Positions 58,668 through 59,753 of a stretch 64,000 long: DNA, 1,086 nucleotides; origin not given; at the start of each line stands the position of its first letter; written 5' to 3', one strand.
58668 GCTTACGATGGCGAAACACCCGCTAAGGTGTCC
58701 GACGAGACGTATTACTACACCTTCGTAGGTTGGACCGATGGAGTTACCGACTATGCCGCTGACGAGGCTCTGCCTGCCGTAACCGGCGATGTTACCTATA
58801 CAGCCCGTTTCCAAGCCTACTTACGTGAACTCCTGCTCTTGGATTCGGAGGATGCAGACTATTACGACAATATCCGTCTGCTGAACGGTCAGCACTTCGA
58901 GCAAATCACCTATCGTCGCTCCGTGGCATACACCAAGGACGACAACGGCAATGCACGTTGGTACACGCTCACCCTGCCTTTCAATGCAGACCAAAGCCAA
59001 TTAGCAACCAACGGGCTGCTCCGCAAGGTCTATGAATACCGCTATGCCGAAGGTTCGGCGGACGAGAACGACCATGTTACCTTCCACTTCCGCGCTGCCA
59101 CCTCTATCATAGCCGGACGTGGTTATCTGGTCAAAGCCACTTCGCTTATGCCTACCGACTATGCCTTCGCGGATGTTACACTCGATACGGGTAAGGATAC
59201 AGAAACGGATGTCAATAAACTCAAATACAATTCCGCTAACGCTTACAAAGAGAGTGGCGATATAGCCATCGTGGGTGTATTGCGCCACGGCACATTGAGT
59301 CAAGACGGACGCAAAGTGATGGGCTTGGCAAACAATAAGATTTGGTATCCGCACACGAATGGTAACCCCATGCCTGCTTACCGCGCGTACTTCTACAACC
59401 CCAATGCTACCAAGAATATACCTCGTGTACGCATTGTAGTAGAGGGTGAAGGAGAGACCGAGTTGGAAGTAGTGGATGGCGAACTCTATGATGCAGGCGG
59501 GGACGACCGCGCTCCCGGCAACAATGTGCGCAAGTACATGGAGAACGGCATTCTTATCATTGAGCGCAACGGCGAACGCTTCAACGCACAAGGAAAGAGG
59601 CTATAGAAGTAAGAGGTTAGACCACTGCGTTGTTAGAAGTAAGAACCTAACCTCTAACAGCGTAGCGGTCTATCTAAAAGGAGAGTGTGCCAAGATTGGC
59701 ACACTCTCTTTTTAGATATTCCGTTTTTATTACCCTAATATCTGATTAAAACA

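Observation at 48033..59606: Intact 3857-aa modular adhesin-like protein amid decayed paralog-class genes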

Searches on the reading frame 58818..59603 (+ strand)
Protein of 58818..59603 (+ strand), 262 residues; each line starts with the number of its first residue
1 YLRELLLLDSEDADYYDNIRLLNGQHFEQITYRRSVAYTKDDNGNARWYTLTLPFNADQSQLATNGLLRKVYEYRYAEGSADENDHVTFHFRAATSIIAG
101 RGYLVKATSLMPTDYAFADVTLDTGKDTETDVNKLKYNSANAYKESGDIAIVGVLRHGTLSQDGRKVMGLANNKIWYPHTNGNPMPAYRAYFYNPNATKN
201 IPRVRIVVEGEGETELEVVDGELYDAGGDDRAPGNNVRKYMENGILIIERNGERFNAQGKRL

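Call 16: search_solved_structures(query=window:58818-59603:+, max_evalue=10)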
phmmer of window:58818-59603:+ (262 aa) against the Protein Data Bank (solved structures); distinct sequences matched with E-value up to 10: 0.

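Call 20: find_homologous_proteins(query=window:58818-59603:+, max_evalue=0.001)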
Query window:58818-59603:+ (262 aa): 4 proteins with E <= 0.001 among 481 candidates.
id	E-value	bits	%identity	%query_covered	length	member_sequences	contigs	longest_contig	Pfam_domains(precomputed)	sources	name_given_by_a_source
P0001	2.9e-106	373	69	100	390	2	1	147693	PF09479.17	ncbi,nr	ncbi:MAG: InlB B-repeat-containing protein, partial [Paludibacteraceae bacterium]|nr:InlB B-repeat-c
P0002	1.1e-70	256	67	73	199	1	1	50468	-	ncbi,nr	ncbi:MAG: hypothetical protein IJ838_07500, partial [Paludibacteraceae bacterium]|nr:hypothetical pr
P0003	5.8e-63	231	69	63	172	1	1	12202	-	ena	-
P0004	1.1e-61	227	70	63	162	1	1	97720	-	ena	-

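Call 22: search_protein_families(library=pfam, proteins=[window:58818-59603:+], max_evalue=1)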
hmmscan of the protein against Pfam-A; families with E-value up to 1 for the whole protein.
window:58818-59603:+ (262 aa): 0 families

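Call 23: search_protein_families(library=ncbifam, proteins=[window:58818-59603:+], max_evalue=1)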
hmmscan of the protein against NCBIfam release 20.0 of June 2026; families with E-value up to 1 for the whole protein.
window:58818-59603:+ (262 aa): 0 families

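Call 33: search_protein_representatives(alignment_id=A1)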
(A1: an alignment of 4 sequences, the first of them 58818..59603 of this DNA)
Query: 4 sequences, 260 profile positions. Proteins with E-value up to 0.001 (for the whole library): 5616; up to 1e-10: 1927; up to 1e-30: 154. The best 150 are listed.
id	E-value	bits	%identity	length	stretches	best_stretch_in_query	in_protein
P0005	1.6e-132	457.2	-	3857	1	1-260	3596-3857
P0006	5.0e-126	435.9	-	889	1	4-260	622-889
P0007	1.0e-124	431.7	-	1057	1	4-260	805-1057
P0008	2.5e-121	420.6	-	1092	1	4-260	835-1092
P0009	6.7e-121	419.2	-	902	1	2-260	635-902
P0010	4.0e-120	416.6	-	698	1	4-260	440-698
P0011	9.9e-120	415.3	-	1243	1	4-259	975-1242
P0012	1.5e-116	404.9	-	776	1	4-259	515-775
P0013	5.4e-114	396.5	-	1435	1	4-260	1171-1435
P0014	4.0e-113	393.7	-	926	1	15-260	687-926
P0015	1.0e-112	392.4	-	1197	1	3-260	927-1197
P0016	2.0e-112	391.4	-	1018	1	4-247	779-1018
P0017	1.2e-110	385.5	-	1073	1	12-260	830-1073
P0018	2.3e-104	365.0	-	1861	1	12-260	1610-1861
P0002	9.4e-104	363.0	-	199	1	70-260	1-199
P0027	1.1e-51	192.4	-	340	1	5-258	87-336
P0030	8.0e-51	189.5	-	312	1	5-259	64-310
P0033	3.1e-48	181.0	-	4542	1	5-259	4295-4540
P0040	4.7e-47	177.1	-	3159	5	16-194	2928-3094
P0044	1.5e-46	175.5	-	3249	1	3-258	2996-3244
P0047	3.0e-46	174.5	-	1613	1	41-258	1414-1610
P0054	1.5e-45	172.2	-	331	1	6-260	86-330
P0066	6.4e-43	163.6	-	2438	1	4-260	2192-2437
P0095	1.2e-38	149.6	-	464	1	41-258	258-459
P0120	4.1e-35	138.0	-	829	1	38-258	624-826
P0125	3.5e-34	134.9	-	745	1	41-258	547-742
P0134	1.1e-32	130.0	-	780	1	39-258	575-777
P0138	2.8e-32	128.7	-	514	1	40-258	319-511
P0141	6.7e-32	127.5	-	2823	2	8-221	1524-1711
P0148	1.7e-31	126.2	-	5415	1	5-259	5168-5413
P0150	2.1e-31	125.8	-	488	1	31-260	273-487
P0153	4.4e-31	124.8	-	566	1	5-259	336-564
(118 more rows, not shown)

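Call 34: list_cluster_members(proteins=[P0005, P0006, P0007, P0013, P0018, P0033, P0148, P0027, P0044, P0066])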
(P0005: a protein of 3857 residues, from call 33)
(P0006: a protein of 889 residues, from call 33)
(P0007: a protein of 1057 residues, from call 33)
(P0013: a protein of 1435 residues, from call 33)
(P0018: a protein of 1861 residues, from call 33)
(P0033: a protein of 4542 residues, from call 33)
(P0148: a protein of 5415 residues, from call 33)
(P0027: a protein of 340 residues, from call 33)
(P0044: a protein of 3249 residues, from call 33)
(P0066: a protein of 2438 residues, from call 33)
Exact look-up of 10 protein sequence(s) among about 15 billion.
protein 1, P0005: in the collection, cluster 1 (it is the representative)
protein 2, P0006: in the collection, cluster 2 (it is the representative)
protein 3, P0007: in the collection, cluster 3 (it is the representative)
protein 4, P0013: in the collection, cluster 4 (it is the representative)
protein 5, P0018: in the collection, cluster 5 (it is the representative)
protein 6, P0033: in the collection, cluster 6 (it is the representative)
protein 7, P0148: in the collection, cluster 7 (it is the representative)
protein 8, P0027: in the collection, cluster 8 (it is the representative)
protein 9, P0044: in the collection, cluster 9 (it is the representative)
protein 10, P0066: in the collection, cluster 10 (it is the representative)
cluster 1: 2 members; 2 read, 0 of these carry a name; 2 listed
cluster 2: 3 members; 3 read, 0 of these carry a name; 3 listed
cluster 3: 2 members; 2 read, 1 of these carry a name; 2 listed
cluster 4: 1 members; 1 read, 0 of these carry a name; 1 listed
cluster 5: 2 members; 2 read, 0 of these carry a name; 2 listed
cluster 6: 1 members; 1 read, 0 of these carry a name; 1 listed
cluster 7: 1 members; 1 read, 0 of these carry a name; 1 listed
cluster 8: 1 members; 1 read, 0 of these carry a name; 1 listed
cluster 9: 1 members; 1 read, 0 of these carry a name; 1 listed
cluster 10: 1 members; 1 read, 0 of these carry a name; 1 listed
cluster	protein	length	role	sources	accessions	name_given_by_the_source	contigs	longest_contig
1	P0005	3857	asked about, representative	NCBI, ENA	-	-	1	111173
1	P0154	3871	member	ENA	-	-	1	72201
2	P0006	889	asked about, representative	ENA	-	-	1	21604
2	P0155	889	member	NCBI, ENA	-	-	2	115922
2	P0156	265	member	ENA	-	-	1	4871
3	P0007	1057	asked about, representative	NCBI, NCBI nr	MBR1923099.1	MAG: InlB B-repeat-containing protein [Paludibacteraceae bacterium] | InlB B-repeat-containing protein [Paludibacteraceae bacterium]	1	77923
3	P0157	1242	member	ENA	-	-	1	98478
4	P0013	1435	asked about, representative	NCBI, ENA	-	-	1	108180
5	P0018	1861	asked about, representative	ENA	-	-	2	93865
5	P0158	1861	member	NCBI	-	-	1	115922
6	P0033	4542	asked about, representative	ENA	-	-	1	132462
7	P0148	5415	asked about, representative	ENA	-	-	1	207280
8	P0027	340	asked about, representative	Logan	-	-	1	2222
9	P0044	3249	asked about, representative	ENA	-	-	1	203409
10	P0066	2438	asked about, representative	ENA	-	-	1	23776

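Call 41: search_protein_families(library=pfam, proteins=[P0044, P0027, P0030, P0054, P0018, P0013, P0006], max_evalue=0.001)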
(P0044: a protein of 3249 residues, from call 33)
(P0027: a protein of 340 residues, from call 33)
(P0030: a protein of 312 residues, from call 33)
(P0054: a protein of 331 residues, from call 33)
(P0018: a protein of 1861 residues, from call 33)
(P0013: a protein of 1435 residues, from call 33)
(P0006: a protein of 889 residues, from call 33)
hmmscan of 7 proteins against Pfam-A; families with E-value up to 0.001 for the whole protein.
P0044 (3249 aa): 3 families
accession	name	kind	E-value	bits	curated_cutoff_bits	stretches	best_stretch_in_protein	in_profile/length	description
PF09479.16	Flg_new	-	9.2e-44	147.9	27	5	1841-1907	2-64/65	Listeria-Bacteroides repeat domain (List_Bact_rpt)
PF18998.6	Flg_new_2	-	1.5e-40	137.5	23.6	5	887-958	2-70/73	Divergent InlB B-repeat domain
PF13306.12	LRR_5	-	2e-09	37.8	27.7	1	1606-1700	28-108/127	BspA type Leucine rich repeat region (6 copies)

P0027 (340 aa): 0 families

P0030 (312 aa): 2 families
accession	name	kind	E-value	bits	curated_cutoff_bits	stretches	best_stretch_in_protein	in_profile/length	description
PF09479.16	Flg_new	-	4e-08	33.7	27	1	9-54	10-55/65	Listeria-Bacteroides repeat domain (List_Bact_rpt)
PF18998.6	Flg_new_2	-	2.1e-05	24.9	23.6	1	9-60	11-72/73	Divergent InlB B-repeat domain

P0054 (331 aa): 0 families

P0018 (1861 aa): 2 families
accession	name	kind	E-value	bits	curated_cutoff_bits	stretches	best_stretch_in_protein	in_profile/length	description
PF09479.16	Flg_new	-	2.9e-31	107.8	27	3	1379-1449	1-65/65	Listeria-Bacteroides repeat domain (List_Bact_rpt)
PF18998.6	Flg_new_2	-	4.4e-20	71.9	23.6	3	744-788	4-46/73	Divergent InlB B-repeat domain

P0013 (1435 aa): 2 families
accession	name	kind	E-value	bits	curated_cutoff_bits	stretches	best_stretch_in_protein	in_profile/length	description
PF07603.17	Lcl_C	-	2.2e-06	28.4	34.9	1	442-551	30-105/117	Lcl C-terminal domain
PF09479.16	Flg_new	-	0.00047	20.7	27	1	1123-1147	20-45/65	Listeria-Bacteroides repeat domain (List_Bact_rpt)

P0006 (889 aa): 2 families
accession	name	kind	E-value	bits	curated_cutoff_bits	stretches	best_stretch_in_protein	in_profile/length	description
PF09479.16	Flg_new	-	1.5e-10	41.4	27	1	549-615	1-64/65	Listeria-Bacteroides repeat domain (List_Bact_rpt)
PF18998.6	Flg_new_2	-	0.00021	21.7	23.6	1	549-619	1-71/73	Divergent InlB B-repeat domain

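Call 51: find_homologous_proteins(query=A1, max_evalue=0.00001)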
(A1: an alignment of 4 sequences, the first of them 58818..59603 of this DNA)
Query A1 (4 sequences) (262 aa, profile of the alignment): 248 proteins with E <= 0.00001 among 7257 candidates; the best 120 are listed.
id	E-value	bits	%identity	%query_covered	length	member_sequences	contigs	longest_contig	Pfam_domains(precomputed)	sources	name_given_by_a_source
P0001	3.0e-144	497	69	100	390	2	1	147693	PF09479.17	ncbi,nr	ncbi:MAG: InlB B-repeat-containing protein, partial [Paludibacteraceae bacterium]|nr:InlB B-repeat-c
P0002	3.0e-103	363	67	73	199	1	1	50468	-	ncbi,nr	ncbi:MAG: hypothetical protein IJ838_07500, partial [Paludibacteraceae bacterium]|nr:hypothetical pr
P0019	4.8e-89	316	75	74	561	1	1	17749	-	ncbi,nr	ncbi:MAG: hypothetical protein IJ838_00300, partial [Paludibacteraceae bacterium]|nr:hypothetical pr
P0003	1.2e-74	269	69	63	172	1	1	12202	-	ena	-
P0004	6.9e-74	267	70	63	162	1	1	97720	-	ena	-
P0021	2.4e-61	226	51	78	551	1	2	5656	-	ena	-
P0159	9.0e-58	214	76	43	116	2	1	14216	-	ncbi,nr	ncbi:MAG: hypothetical protein IJ838_00430, partial [Paludibacteraceae bacterium]|nr:hypothetical pr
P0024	8.1e-53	198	74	42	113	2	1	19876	-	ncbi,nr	ncbi:MAG: hypothetical protein IJ838_05165, partial [Paludibacteraceae bacterium]|nr:hypothetical pr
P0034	1.0e-47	181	27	81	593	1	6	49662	-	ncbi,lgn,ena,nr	ncbi:MAG: hypothetical protein IJS00_04245 [Paludibacteraceae bacterium]|nr:hypothetical protein [Pa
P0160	1.3e-43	168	25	81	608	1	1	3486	-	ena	-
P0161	2.7e-43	166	27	81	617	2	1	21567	-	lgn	-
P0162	6.3e-43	165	23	81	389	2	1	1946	PF00041.28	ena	-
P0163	1.4e-41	161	22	81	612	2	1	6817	-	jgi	-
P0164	1.7e-41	161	26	81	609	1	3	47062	-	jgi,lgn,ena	jgi:hypothetical protein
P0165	1.4e-40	158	26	81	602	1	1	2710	-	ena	-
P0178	5.2e-36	143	32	81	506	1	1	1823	PF13306.13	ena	-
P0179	5.3e-36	143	32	81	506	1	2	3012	PF13306.13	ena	-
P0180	6.8e-36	142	31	81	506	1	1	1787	PF13306.13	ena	-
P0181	7.6e-36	142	31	81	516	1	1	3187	PF13306.13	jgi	jgi:hypothetical protein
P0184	2.3e-35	140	30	81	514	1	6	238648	PF13306.13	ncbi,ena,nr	ncbi:MAG: leucine-rich repeat domain-containing protein [Paludibacteraceae bacterium]|nr:leucine-ric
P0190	1.7e-34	138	29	81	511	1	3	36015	PF13306.13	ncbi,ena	-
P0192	2.6e-34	137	29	82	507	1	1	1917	PF13306.13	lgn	-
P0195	2.0e-33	134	27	81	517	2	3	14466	PF13306.13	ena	-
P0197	3.6e-33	133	26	81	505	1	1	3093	PF13306.13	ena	-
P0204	3.2e-32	130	31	81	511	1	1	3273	PF13306.13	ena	-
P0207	1.2e-31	128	28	81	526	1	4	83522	PF26707.1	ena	-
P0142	2.3e-31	127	28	81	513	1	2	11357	PF13306.13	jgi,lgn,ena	-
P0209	3.2e-31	127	28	81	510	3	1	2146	PF13306.13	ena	-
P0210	3.4e-31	127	28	81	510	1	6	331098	PF13306.13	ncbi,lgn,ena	-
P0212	5.0e-31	126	27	81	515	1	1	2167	PF13306.13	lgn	-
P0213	5.3e-31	126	30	81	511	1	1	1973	PF13306.13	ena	-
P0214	5.9e-31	126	30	81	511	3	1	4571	PF13306.13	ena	-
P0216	9.7e-31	125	28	81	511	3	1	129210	PF13306.13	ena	-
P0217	9.9e-31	125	28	81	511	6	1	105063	PF13306.13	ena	-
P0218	1.0e-30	125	28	81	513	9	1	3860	PF13306.13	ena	-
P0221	3.5e-30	124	30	81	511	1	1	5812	PF13306.13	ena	-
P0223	5.1e-30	123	25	97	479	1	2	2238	PF13306.13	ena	-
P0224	5.1e-30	123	30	81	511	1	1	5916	PF13306.13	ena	-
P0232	2.5e-29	121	28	81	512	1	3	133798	PF13306.13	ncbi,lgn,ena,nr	ncbi:MAG: leucine-rich repeat protein [Paludibacteraceae bacterium]|nr:leucine-rich repeat protein [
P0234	3.0e-29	120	28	81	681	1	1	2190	PF13306.13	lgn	-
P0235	3.2e-29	120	28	81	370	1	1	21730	PF13306.13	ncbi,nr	ncbi:MAG: leucine-rich repeat protein, partial [Paludibacteraceae bacterium]|nr:leucine-rich repeat 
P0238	1.3e-27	115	28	81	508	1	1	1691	PF13306.13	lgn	-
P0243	2.5e-23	101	27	81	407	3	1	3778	PF13306.13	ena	-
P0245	4.4e-20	90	24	97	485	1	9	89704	PF13306.13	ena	-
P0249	1.6e-18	85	23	81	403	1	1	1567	PF13306.13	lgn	-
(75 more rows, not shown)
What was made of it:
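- The closest relatives are Paludibacteraceae MAGs from gut or rumen-type metagenomes (calls 20, 51).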

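Call 59: predict_structure(alignment_id=A4)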
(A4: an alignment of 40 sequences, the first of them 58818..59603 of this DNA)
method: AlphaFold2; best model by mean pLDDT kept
length: 262 residues; sequences in the alignment: 40
mean_pLDDT: 86.1   pTM: 0.77
mean pLDDT of the five models: 86.1, 86.0, 85.3, 83.7, 68.7
residues with pLDDT >= 90: 148; 70-90: 82; 50-70: 16; < 50: 16
segments of 3 or more residues with pLDDT < 50: 219-233
pLDDT, mean of each block of 10 residues (from residue 1): 88 93 97 93 91 98 96 91 78 97 95 97 91 89 92 95 88 86 93 86 84 53 36 65 84 85 83
secondary structure, 60 per line:
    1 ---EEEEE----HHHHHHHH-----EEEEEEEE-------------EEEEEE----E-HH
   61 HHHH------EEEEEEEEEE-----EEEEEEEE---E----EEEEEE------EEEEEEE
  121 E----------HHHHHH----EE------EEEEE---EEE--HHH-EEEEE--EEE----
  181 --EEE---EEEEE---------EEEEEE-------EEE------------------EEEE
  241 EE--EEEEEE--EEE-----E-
elements in order: E4-8 H13-20 E26-33 E47-52 H59-64 E71-80 E86-93 E102-107 E114-121 H132-137 E150-154 E158-160 E167-171 E174-176 E183-185 E189-193 E203-208 E216-218 E237-242 E245-250 E253-255

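Call 61: fold_search(model_id=the predicted structure, library=pdb)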
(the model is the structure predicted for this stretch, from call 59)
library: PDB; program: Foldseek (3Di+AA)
matches with E <= 10: 222; with E <= 0.001: 0
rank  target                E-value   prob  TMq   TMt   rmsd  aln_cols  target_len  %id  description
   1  9qco_B                2.1e-01  0.03  0.11  0.06  17.9       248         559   10  NTNH-HA70 complex from Clostridium botulinum Serotype B1 (released 2025-09-10)
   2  1bv8                  3.3e-01  0.11  0.19  0.29  11.8       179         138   10  RECEPTOR DOMAIN FROM ALPHA-2-MACROGLOBULIN (released 2000-04-05)
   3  5wch_D                4.7e-01  0.03  0.14  0.12  14.5       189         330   10  Crystal structure of the catalytic domain of human USP9X (released 2018-07-04)
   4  8c3a_CT               5.3e-01  0.02  0.09  0.09  13.0       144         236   10  Crystal structure of ailanthone bound to the Candida albicans 80S ribosome (released 2024-01-10)
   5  5grh_A                6.7e-01  0.05  0.13  0.11  14.1       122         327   11  Crystal structure of the alpha gamma heterodimer of human IDH3 in complex with Mg(2+) (released 2017-02-15)
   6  5wch_A                6.7e-01  0.02  0.13  0.11  18.1       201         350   10  Crystal structure of the catalytic domain of human USP9X (released 2018-07-04)
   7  5l6h_C                7.1e-01  0.04  0.10  0.04  18.1       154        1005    9  Uba1 in complex with Ub-ABPA3 covalent adduct (released 2017-06-14)
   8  5wch_B                1.1e+00  0.01  0.12  0.10  16.3       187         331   11  Crystal structure of the catalytic domain of human USP9X (released 2018-07-04)
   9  6fjy_A                1.3e+00  0.01  0.10  0.11  16.5       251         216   10  Crystal structure of CsuC-CsuE chaperone-tip adhesion subunit pre-assembly complex from archaic chaperone-usher Csu pi (released 2018-05-16)
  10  7eyw_D                1.3e+00  0.02  0.10  0.11  18.2       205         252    8  Fe(II)/(alpha)ketoglutarate-dependent dioxygenase SptF with terretonin C (released 2022-04-20)
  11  8w8l_B                1.3e+00  0.01  0.13  0.07  22.1       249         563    6  Crystal structure of bacterial prolyl-tRNA synthetase in complex with inhibitor PAA-38 (released 2024-09-04)
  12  4h32_A                1.4e+00  0.02  0.09  0.08  18.6       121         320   15  The crystal structure of the hemagglutinin H17 derived the bat influenza A virus (released 2013-07-10)
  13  6cw1_B                1.4e+00  0.01  0.11  0.08  15.9       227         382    8  Crystal structure of Neurexin-1 alpha ectodomain fragment, L2-L3 (released 2018-09-19)
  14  9qc8_E                1.4e+00  0.01  0.11  0.07  16.5       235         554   11  BoNT-NTNH-HA70 complex from Clostridium botulinum Serotype B1 (released 2025-09-10)
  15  7yxx_C                1.4e+00  0.01  0.11  0.03  15.8       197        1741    9  Cryo-EM structure of USP9X (released 2022-03-02)
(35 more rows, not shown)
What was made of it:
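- Tried and rejected: Foldseek of the confident C-terminal model against the PDB: best E 0.2 (call 61).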

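Call 62: search_protein_families(library=ncbifam, alignment_id=A4, max_evalue=0.01)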
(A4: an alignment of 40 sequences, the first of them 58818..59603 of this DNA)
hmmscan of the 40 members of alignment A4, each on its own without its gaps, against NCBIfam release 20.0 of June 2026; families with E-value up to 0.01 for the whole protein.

A. member 1, window:58818-59603:+ (262 aa): 0 families

B. families by the number of members that match (of 40 scanned): 7 families
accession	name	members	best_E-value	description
NF047961.1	adhesin_HupY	4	1.8e-13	leucine-rich repeat adhesin HupY/LrrG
NF045861.1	glide_Gli349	3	2e-11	gliding machinery surface structure protein Gli349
NF045654.1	APhasePhoC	2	8.6e-08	acid phosphatase PhoC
TIGR02543.1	List_Bact_rpt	1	6.4e-07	TIGR02543 family repeat protein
TIGR01365.1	serC_2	1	2e-05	phosphoserine transaminase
NF002841.0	PRK03080.1-2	1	6.4e-05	phosphoserine transaminase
TIGR02145.1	Fib_succ_major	1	0.0059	FISUMP domain-containing protein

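Call 63: search_protein_families(library=pfam, alignment_id=A4, max_evalue=0.01)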
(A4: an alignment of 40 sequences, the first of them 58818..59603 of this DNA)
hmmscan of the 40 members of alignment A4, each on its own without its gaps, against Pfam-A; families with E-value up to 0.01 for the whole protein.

A. member 1, window:58818-59603:+ (262 aa): 0 families

B. families by the number of members that match (of 40 scanned): 10 families
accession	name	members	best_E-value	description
PF00041.27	fn3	9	1.6e-07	Fibronectin type III domain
PF25788.1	Ig_Rha78A_N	8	1.3e-05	Rha78A-like, N-terminal immunoglobulin domain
PF13306.12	LRR_5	5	3.9e-26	BspA type Leucine rich repeat region (6 copies)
PF16655.11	PhoD_N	4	9.2e-06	PhoD-like phosphatase, N-terminal domain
PF18998.6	Flg_new_2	1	4.5e-26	Divergent InlB B-repeat domain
PF09479.16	Flg_new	1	2.3e-07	Listeria-Bacteroides repeat domain (List_Bact_rpt)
PF07603.17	Lcl_C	1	0.0024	Lcl C-terminal domain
PF09603.15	Fib_succ_major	1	0.0028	Fibrobacter succinogenes major domain (Fib_succ_major)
PF11322.13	DUF3124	1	0.0029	Protein of unknown function (DUF3124)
PF16656.11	Pur_ac_phosph_N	1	0.0083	Purple acid Phosphatase, N-terminal domain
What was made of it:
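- Closest known: BspA-type LRR surface proteins. Same: Many LRR_5 proteins carry the same C-terminal domain and tail (calls 51, 63).
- The C-terminal module matches no known sorting domain (calls 62, 63), so how the protein crosses or attaches to the outer membrane is unknown.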

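Call 70: search_protein_families(library=pfam, proteins=[P0207], max_evalue=0.01)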
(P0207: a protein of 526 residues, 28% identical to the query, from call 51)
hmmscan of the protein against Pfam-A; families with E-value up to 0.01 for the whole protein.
P0207 (526 aa): 2 families
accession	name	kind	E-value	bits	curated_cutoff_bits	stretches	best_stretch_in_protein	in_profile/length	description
PF07603.17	Lcl_C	-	0.0024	18.6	34.9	1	233-278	75-116/117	Lcl C-terminal domain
PF09603.15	Fib_succ_major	-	0.0028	18.4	33.9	1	211-278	123-186/187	Fibrobacter succinogenes major domain (Fib_succ_major)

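Call 81: search_solved_structures(query=A4, max_evalue=10)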
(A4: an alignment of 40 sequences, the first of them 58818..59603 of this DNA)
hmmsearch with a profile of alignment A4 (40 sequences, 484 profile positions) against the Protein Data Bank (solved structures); distinct sequences matched with E-value up to 10: 0.

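Call 93: find_related_loci(query=A1, collection=genome_contigs, flank=1500)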
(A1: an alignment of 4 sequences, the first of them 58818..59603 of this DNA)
Query A1 (262 aa) in genome_contigs; peptide patterns used: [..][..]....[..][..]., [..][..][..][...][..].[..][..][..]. (x = any residue, [..] = any of these).
36 stretches matched a pattern, but none encodes a relative of the query by tblastn (E <= 1e-3).
